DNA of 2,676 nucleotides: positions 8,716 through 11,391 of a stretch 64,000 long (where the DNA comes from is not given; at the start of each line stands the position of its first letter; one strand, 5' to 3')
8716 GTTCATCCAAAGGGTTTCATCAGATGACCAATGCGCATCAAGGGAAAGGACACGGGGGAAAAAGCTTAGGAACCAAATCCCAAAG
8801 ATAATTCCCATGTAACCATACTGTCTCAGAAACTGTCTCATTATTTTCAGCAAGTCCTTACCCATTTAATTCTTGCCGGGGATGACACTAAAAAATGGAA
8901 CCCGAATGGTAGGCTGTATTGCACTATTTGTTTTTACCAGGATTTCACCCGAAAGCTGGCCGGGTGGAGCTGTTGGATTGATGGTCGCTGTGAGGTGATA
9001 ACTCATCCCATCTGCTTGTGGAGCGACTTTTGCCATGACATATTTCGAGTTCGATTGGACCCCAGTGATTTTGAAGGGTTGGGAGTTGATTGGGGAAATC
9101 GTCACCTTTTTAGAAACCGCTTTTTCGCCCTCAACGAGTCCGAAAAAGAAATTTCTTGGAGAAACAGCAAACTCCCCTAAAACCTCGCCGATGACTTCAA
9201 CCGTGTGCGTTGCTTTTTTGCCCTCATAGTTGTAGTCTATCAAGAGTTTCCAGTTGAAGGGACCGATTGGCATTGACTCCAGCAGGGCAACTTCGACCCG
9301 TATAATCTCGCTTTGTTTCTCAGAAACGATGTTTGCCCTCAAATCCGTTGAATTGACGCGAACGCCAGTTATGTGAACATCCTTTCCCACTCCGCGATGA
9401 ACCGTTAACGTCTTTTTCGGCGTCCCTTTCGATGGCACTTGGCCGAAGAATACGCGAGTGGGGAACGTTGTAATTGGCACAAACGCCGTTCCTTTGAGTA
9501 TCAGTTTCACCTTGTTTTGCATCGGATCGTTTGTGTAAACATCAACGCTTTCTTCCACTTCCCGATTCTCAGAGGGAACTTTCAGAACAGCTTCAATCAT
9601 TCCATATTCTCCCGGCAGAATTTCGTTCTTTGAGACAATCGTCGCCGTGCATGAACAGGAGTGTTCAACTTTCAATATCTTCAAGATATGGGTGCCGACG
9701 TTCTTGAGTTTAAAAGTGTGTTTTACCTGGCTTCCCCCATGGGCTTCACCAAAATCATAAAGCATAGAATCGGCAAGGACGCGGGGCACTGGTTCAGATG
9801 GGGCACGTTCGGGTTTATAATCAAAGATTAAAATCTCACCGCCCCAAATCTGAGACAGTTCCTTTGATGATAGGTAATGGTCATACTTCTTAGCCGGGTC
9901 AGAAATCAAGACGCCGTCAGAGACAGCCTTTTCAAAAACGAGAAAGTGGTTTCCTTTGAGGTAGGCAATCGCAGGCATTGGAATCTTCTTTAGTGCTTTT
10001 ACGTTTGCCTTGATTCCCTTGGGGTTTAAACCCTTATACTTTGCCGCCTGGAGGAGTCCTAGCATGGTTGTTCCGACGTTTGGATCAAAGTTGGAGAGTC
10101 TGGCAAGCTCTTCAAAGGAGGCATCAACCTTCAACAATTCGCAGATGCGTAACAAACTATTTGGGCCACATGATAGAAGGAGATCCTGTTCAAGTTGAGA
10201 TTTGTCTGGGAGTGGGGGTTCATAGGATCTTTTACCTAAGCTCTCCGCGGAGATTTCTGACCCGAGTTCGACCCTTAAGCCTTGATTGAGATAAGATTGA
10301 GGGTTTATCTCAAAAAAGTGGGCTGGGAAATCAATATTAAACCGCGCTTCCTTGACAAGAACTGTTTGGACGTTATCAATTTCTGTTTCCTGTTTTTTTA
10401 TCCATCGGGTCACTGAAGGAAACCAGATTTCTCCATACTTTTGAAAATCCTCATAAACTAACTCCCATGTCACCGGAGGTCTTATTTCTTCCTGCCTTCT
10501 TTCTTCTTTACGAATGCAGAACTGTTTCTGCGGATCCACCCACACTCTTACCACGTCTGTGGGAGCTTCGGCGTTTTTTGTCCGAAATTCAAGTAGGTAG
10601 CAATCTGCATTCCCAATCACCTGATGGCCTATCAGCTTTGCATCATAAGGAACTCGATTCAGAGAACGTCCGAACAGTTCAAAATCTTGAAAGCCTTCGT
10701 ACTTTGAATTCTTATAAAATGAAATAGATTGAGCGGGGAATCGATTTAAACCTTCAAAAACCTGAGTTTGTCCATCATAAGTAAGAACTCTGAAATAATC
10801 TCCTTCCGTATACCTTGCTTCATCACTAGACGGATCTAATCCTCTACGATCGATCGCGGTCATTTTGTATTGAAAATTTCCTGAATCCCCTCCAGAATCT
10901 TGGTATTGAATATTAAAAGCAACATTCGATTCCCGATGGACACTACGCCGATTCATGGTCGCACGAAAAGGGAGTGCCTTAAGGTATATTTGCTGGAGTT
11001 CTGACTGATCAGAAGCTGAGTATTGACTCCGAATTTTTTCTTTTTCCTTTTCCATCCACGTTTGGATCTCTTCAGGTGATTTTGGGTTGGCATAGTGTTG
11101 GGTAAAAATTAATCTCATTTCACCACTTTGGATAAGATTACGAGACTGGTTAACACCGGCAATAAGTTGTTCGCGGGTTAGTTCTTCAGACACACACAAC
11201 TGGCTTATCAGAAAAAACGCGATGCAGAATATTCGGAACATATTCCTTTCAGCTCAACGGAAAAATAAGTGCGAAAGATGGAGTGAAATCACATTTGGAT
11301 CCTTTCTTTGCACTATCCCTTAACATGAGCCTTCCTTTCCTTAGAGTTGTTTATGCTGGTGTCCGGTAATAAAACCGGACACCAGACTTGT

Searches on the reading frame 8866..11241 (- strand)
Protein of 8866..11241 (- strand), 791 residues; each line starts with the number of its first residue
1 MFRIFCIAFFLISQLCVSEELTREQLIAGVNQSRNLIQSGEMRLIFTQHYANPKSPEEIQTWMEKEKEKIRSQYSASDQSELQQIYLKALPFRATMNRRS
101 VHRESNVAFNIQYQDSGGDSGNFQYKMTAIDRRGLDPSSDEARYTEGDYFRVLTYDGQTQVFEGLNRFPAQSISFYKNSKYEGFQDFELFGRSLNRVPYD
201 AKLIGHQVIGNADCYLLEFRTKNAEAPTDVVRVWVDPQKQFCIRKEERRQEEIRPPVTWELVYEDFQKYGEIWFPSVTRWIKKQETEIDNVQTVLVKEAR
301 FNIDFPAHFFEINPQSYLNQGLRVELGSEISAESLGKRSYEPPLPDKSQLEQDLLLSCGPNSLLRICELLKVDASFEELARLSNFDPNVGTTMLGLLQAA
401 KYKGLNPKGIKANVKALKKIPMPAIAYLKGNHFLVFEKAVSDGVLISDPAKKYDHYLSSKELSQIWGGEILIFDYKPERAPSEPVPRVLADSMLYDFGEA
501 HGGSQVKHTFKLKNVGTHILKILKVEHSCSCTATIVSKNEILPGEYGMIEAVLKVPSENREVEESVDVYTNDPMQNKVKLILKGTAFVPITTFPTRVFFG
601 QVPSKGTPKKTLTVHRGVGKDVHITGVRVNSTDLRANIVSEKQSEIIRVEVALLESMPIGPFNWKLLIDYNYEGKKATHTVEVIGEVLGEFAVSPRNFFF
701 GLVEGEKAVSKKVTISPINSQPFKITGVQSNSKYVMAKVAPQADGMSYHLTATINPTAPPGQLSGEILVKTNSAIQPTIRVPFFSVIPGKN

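Call 38: search_protein_families(library=ncbifam, proteins=[window:8866-11241:-], max_evalue=1e-8)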
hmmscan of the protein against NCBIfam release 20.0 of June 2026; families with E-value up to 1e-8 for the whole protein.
window:8866-11241:- (791 aa): 2 families
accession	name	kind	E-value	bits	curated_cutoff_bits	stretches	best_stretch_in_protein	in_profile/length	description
NF041425.1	OS_HP2_seleno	subfamily_domain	2.8e-19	69.3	100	1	493-585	4-96/98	OS_HP2 family (seleno)protein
TIGR03796.1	NHLM_micro_ABC1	equivalog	5.1e-12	44.8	853.3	1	390-477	44-130/710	NHLP family bacteriocin export ABC transporter peptidase/permease/ATPase subunit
